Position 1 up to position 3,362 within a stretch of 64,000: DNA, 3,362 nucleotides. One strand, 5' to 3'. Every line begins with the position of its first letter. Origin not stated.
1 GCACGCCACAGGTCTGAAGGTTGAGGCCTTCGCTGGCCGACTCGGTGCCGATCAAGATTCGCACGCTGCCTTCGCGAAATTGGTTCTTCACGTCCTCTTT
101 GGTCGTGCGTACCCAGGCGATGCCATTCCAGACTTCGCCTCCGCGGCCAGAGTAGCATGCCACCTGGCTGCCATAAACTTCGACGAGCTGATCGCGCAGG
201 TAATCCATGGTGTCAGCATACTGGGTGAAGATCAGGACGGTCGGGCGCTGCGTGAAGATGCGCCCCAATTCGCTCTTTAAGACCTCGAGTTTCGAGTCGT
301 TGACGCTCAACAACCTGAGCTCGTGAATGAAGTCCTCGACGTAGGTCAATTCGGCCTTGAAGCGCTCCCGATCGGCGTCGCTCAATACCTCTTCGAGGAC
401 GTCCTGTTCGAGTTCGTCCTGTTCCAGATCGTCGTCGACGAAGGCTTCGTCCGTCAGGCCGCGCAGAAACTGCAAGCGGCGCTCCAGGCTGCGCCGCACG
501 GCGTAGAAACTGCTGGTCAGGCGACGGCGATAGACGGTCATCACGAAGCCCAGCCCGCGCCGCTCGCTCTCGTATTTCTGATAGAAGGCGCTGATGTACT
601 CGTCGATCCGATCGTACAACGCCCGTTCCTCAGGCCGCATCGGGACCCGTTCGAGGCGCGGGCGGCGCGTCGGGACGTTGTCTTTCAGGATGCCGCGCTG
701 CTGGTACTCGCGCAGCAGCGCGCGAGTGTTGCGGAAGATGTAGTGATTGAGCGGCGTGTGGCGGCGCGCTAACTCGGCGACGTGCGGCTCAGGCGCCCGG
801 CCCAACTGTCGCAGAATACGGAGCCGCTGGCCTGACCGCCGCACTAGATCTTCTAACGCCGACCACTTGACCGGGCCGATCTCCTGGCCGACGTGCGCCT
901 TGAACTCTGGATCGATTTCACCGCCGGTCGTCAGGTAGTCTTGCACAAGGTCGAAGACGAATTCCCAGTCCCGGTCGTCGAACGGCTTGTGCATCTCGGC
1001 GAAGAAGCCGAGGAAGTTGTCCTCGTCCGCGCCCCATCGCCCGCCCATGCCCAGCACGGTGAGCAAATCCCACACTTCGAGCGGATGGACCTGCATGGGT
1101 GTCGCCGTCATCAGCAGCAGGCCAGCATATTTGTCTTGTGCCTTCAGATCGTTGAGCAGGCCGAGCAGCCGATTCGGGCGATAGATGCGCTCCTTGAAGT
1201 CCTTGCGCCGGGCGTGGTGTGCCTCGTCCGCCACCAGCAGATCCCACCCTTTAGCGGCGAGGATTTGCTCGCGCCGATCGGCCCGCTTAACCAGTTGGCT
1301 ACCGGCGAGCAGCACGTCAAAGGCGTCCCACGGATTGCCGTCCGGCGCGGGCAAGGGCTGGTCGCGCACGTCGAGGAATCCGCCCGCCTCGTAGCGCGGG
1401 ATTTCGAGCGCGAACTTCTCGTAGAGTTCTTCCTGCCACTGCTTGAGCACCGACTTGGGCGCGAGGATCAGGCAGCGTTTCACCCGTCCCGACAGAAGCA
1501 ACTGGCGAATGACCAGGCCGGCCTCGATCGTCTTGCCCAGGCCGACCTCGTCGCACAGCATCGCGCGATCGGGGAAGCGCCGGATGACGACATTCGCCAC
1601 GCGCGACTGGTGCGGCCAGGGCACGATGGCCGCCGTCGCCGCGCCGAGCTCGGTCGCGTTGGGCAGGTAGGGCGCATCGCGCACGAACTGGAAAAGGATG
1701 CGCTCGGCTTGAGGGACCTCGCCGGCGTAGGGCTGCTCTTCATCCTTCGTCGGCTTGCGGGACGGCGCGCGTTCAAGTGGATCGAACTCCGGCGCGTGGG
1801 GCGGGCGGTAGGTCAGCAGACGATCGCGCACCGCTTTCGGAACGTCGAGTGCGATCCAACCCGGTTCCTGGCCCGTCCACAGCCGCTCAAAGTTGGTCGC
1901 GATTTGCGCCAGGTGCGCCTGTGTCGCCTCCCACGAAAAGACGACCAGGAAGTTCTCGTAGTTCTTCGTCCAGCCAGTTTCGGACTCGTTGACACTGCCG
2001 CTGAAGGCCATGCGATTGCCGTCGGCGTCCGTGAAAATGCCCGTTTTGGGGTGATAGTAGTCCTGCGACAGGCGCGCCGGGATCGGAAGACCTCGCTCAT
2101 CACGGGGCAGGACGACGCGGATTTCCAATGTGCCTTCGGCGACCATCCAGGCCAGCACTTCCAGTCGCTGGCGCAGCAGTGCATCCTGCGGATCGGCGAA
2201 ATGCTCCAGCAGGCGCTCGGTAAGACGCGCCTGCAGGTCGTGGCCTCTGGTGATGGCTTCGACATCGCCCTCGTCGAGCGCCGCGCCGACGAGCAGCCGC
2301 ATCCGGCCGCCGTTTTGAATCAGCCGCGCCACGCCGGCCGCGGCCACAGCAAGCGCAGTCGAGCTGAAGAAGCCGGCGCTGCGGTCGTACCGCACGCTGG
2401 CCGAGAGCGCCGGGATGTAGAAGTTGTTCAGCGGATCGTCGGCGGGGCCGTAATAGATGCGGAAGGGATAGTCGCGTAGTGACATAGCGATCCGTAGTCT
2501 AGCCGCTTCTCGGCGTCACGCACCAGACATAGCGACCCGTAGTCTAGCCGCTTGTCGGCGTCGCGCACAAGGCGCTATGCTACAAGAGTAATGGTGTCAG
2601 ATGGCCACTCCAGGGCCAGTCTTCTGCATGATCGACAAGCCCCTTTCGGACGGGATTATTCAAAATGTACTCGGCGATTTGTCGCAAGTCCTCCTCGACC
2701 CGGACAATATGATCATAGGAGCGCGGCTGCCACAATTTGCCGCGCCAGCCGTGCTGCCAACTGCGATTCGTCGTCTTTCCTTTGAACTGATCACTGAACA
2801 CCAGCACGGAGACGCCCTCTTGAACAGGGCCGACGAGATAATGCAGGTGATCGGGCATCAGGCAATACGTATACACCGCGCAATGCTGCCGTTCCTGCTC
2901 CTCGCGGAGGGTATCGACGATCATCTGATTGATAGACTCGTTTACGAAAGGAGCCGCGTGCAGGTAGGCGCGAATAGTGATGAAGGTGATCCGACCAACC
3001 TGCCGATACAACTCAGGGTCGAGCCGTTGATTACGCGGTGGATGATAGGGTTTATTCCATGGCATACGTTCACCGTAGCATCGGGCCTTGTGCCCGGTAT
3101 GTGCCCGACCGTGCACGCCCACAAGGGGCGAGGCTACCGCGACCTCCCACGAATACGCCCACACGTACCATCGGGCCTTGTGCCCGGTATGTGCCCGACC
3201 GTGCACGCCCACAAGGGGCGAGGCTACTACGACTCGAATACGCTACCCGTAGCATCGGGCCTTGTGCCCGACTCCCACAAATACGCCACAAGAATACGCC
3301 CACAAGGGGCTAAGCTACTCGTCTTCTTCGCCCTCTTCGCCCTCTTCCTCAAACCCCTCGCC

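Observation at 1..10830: DUF499 ATPase / ASCH-DUF3780-like / DUF1156 methylase / PLD-SNF2 helicase gene set: a methylation-linked defence-type system with no established mechanism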

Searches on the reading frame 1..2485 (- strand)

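Call 9: search_protein_families(library=pfam, proteins=[window:1-2485:-], max_evalue=0.01)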
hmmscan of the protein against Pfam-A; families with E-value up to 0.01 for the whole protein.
window:1-2485:- (828 aa): 5 families
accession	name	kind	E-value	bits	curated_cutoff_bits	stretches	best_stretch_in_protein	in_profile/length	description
PF00176.29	SNF2-rel_dom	-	8.4e-15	55.1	24.9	1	292-482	1-182/290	SNF2-related domain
PF04851.21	ResIII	-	2.4e-10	41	22.5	1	291-463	6-162/164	Type III restriction enzyme, res subunit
PF00270.35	DEAD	-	3.4e-07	30.6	26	1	291-464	2-161/167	DEAD/DEAH box helicase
PF13091.12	PLDc_2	-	8.2e-07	29.4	27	1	136-203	78-132/132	PLD-like domain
PF00271.37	Helicase_C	-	4e-06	27.5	23.5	1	732-826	2-84/110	Helicase conserved C-terminal domain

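Call 10: search_protein_families(library=padloc, proteins=[window:1-2485:-], max_evalue=0.01)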
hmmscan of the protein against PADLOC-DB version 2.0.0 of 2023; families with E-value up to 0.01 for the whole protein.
window:1-2485:- (828 aa): 40 families (the best 25 are shown)
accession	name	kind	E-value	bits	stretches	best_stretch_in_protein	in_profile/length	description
PDLC02707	PbeA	-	4.7e-72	241.6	1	11-433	11-398/672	PbeA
PDLC02704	PbeA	-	1.1e-59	200.6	1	14-435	13-405/682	PbeA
PDLC02193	PLD_Helicase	-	2.1e-51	173.1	3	307-482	247-431/905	-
PDLC02703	PbeA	-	1.3e-46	157.5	1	15-355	14-312/626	PbeA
PDLC02500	BrxHI|BrxHII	-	3.1e-45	153.1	2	278-465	80-274/933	BrxHI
PDLC00659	HmaA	-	2.2e-42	143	2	283-464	99-271/1176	SNF2 helicase / DEAD-box helicase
PDLC02621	DrmD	-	4.7e-40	135.7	2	309-425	142-266/1040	DrmD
PDLC02705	PbeA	-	9.1e-30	101.4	1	2-253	1-253/691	PbeA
PDLC02634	DrmD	-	1.2e-29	100.7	2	285-429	88-225/900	DrmD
PDLC02619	DrmD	-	4.2e-29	99.3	2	288-475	32-205/872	DrmD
PDLC02504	BrxHI|BrxHII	-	9e-29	98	2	291-463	112-275/971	BrxHII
PDLC02843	DpdE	-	9.4e-27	91.3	1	284-478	154-312/1091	DpdE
PDLC02706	PbeA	-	1.1e-26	91.7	1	15-207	8-193/722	PbeA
PDLC02632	DrmD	-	4.6e-24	82.9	2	309-424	144-265/662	DrmD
PDLC02623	DrmD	-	8.1e-24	81.4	2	595-826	390-598/1040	DrmD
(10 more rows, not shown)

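Call 12: search_protein_families(library=ncbifam, proteins=[window:1-2485:-], max_evalue=0.01)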
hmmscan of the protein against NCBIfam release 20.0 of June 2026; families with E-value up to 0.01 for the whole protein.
window:1-2485:- (828 aa): 9 families
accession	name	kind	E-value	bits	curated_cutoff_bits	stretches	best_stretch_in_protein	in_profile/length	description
NF042964.1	phospholipD_antiphage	equivalog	1e-82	278.8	1100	2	290-827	230-765/895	phospholipase D-like domain-containing anti-phage protein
NF038317.1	DISARM_DrmD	equivalog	3.7e-47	161.3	610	2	309-478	128-300/1021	DISARM system SNF2-like helicase DrmD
NF003426.0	PRK04914.1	equivalog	5.1e-38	130.9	576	1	289-478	154-331/959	RNA polymerase-associated protein RapA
NF041062.1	DpdE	equivalog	5.7e-36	123.9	500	2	284-478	149-312/1048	protein DpdE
NF038318.1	DISARM_DrmD_b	equivalog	3.4e-29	101.6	950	2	287-475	28-202/868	DISARM system SNF2-like helicase DrmD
NF010337.0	PRK13766.1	equivalog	5.7e-13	47.9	610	2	306-425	31-144/781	Hef nuclease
NF058637.1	helic_SCO1167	equivalog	8.1e-11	40.7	1200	1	309-427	492-598/932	SCO1167/SCO6262 family helicase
NF053675.1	pilus_reg_Snf2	equivalog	1.4e-05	23.4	1100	1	309-375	607-670/1029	pilus expression-regulating Snf2 family helicase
NF041790.1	anti-phage_ZorD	equivalog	0.0057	14.6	1500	0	309-358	608-658/1035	type I Zorya anti-phage system protein ZorD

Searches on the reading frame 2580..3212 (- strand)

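Call 9: search_protein_families(library=pfam, proteins=[window:2580-3212:-], max_evalue=0.01)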
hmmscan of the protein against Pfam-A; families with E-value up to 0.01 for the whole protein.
window:2580-3212:- (210 aa): 1 family
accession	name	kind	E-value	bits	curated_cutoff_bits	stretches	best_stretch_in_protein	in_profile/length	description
PF01797.21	Y1_Tnp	-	4.2e-08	33.8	23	1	89-185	19-120/121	Transposase IS200 like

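Call 10: search_protein_families(library=padloc, proteins=[window:2580-3212:-], max_evalue=0.01)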
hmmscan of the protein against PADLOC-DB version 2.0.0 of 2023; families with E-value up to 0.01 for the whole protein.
window:2580-3212:- (210 aa): 0 families

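Call 12: search_protein_families(library=ncbifam, proteins=[window:2580-3212:-], max_evalue=0.01)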
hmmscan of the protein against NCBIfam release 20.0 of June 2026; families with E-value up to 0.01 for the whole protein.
window:2580-3212:- (210 aa): 2 families
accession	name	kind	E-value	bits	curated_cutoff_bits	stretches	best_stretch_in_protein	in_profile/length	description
NF047646.1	REP_Tyr_transpos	equivalog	6.5e-28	97.5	80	1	70-202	6-146/146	REP-associated tyrosine transposase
NF033573.1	transpos_IS200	equivalog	0.0025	18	55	1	90-183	26-124/126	IS200/IS605 family transposase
